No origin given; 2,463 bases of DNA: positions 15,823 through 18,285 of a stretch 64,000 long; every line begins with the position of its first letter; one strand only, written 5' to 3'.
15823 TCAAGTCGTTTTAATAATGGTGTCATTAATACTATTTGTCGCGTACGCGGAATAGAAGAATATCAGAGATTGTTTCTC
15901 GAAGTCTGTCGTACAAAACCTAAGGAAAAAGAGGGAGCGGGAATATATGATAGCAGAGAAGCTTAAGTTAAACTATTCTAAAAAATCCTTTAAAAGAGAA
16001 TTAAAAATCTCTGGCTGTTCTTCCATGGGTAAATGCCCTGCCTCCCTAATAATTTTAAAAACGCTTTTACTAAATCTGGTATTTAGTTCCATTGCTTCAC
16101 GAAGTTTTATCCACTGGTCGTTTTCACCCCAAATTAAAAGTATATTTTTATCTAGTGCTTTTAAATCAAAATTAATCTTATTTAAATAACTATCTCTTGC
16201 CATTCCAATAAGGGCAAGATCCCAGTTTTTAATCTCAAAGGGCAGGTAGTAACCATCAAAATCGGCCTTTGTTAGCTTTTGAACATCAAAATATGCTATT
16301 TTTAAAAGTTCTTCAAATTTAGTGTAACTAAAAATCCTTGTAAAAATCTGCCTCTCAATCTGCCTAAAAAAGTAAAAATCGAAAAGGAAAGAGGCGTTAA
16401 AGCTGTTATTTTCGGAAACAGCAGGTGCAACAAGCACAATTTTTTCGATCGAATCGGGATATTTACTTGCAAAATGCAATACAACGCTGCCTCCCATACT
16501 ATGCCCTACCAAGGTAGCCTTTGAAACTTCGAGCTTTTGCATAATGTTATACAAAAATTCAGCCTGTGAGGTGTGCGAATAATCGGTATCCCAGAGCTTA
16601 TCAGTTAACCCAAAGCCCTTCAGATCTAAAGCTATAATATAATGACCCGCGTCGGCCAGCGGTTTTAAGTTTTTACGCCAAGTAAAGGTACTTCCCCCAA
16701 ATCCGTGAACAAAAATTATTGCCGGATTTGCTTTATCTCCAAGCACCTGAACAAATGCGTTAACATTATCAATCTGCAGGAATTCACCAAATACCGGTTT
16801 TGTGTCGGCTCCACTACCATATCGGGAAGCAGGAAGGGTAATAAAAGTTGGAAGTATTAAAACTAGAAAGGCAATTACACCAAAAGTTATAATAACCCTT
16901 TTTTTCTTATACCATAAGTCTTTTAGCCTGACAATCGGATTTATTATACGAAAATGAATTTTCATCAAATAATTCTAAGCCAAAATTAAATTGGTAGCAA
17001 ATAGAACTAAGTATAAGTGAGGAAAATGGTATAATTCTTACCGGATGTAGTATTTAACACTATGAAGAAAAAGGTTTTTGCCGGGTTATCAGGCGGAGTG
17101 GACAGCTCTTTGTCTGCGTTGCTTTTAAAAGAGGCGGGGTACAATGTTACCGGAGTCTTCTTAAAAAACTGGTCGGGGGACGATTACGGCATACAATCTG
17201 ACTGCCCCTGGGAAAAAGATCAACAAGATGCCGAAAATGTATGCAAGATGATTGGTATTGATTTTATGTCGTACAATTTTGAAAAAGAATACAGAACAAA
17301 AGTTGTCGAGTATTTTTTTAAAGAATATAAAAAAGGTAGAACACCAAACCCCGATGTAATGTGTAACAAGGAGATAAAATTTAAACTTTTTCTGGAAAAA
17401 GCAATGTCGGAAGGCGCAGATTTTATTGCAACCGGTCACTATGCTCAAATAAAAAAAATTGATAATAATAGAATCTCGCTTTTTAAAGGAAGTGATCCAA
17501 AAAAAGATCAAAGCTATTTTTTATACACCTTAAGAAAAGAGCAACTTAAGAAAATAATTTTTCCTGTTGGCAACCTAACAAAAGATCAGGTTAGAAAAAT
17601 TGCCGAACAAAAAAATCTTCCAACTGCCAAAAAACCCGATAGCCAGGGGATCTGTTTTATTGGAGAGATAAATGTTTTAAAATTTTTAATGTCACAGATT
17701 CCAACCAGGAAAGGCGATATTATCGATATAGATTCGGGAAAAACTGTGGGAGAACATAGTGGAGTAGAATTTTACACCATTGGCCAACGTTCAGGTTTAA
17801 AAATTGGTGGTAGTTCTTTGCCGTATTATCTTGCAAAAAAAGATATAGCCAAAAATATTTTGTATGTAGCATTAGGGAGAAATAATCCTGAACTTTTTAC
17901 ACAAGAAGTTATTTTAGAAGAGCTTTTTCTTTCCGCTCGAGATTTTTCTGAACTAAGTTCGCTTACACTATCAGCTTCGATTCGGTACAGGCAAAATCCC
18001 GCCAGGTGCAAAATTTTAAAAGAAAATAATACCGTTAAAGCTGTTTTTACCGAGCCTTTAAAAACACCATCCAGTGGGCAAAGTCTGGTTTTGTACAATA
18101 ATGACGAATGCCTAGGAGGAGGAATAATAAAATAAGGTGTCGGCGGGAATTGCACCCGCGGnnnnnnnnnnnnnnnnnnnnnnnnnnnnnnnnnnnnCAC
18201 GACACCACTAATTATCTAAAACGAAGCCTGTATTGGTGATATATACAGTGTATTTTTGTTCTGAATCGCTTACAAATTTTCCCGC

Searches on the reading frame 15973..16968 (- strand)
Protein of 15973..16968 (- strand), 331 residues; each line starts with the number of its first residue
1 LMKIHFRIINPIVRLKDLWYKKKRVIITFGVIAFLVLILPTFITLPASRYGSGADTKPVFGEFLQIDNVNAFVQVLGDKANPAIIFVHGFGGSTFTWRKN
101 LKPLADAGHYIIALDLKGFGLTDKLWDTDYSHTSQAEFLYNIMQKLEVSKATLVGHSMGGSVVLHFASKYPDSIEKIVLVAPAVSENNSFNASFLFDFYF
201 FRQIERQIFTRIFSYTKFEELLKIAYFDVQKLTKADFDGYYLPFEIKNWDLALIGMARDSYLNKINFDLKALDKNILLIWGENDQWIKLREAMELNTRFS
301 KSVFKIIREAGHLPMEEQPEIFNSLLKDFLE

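Call 32: search_protein_families(library=pfam, proteins=[window:15973-16968:-], max_evalue=0.001)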
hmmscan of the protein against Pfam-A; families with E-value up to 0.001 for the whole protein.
window:15973-16968:- (331 aa): 13 families
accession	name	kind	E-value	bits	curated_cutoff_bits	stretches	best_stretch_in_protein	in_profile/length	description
PF00561.26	Abhydrolase_1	-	2.4e-33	116.3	25.8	1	82-318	1-244/245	alpha/beta hydrolase fold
PF12697.13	Abhydrolase_6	-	2.3e-20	74.6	26.3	1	84-323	1-215/217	Alpha/beta hydrolase family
PF12146.15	Hydrolase_4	-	1.1e-18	67.9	27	1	80-318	3-238/239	Serine aminopeptidase, S33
PF06821.19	Ser_hydrolase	-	6.5e-10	39.6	22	1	133-207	37-115/172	Serine hydrolase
PF00756.26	Esterase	-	1.4e-07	32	22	1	126-190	90-156/251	Putative esterase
PF10230.15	LIDHydrolase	-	3.3e-07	30.8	27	1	137-306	70-252/262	Lipid-droplet associated hydrolase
PF03096.20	Ndr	-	8.3e-06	25.2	23.3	1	136-329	86-275/283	Ndr family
PF02230.22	Abhydrolase_2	-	8.9e-06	26.1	23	0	144-192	100-148/217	Phospholipase/Carboxylesterase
PF06028.17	DUF915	-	3.9e-05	23.6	22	0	132-172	82-126/255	Alpha/beta hydrolase of unknown function (DUF915)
PF07819.20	PGAP1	-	0.00013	22.2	24.3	0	145-199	87-144/233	PGAP1-like alpha/beta domain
PF05990.18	DUF900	-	0.00032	20.7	20.5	0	127-184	72-137/232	Alpha/beta hydrolase of unknown function (DUF900)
PF12695.13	Abhydrolase_5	-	0.00045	20.5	27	0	143-185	50-92/164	Alpha/beta hydrolase family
PF06342.18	DUF1057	-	0.00099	18.7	21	0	87-182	41-135/297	Alpha/beta hydrolase of unknown function (DUF1057)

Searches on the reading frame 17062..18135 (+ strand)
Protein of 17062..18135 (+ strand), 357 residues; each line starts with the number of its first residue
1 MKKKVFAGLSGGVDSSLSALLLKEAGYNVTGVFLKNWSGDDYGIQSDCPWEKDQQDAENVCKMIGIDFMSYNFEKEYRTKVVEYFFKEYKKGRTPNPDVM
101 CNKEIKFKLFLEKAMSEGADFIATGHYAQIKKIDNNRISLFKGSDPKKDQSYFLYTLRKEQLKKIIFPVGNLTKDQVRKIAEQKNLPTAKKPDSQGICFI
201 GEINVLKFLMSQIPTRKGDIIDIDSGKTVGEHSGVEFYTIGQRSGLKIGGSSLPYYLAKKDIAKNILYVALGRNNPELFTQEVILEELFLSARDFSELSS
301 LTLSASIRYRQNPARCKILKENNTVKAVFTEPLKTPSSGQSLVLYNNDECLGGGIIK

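Call 32: search_protein_families(library=pfam, proteins=[window:17062-18135:+], max_evalue=0.001)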
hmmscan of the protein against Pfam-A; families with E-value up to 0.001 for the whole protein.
window:17062-18135:+ (357 aa): 5 families
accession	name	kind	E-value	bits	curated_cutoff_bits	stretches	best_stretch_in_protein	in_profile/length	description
PF03054.22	tRNA_Me_trans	-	4.8e-81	271.7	20.6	1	3-201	1-201/202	tRNA methyl transferase HUP domain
PF20259.3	tRNA_Me_trans_M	-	1.4e-22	79.5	27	1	207-270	2-65/66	tRNA methyl transferase PRC-barrel domain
PF20258.4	tRNA_Me_trans_C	-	1.9e-13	51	20.6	1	299-356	19-77/77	Aminomethyltransferase beta-barrel domain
PF02540.23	NAD_synthase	-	3.5e-07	30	21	1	3-79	19-87/242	NAD synthase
PF01171.26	ATP_bind_3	-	0.00018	21.8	27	1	5-187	2-162/182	PP-loop family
